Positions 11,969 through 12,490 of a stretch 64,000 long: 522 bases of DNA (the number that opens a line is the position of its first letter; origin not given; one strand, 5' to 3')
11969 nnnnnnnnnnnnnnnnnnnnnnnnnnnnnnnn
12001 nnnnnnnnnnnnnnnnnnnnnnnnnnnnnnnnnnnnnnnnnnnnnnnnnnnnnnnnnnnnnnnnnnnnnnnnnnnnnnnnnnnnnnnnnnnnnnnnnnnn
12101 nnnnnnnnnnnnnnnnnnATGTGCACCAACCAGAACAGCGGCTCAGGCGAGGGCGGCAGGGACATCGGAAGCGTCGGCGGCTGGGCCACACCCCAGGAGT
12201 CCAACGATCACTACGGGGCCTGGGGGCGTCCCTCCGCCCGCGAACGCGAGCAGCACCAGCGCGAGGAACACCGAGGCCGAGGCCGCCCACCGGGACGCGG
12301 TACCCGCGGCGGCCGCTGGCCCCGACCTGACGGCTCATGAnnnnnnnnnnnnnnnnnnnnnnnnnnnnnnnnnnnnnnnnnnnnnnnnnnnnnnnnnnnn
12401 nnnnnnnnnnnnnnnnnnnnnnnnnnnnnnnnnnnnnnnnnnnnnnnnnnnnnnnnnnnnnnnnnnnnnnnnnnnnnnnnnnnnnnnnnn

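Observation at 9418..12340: Tandem array of small ORFs that all begin Met-Cys, chained by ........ stop/start overlaps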

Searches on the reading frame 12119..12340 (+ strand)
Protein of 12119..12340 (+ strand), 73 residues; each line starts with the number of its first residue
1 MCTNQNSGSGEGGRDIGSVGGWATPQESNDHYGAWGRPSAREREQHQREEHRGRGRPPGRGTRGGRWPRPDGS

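Call 23: search_protein_families(library=phrogs, proteins=[window:12119-12340:+], max_evalue=0.1)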
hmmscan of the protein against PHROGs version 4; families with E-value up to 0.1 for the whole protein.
window:12119-12340:+ (73 aa): 0 families

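Call 98: search_protein_families(library=padloc, proteins=[window:12119-12337:+], max_evalue=0.01)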
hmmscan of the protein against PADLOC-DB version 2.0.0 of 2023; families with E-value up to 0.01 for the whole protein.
window:12119-12337:+ (73 aa): 0 families

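Call 108: find_related_loci(query=A6, collection=viral_contigs, flank=6000)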
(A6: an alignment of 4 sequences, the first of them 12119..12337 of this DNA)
Query A6 (73 aa) in viral_contigs; peptide patterns used: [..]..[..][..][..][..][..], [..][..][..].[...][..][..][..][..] (x = any residue, [..] = any of these).
270 stretches matched a pattern, but none encodes a relative of the query by tblastn (E <= 1e-3).
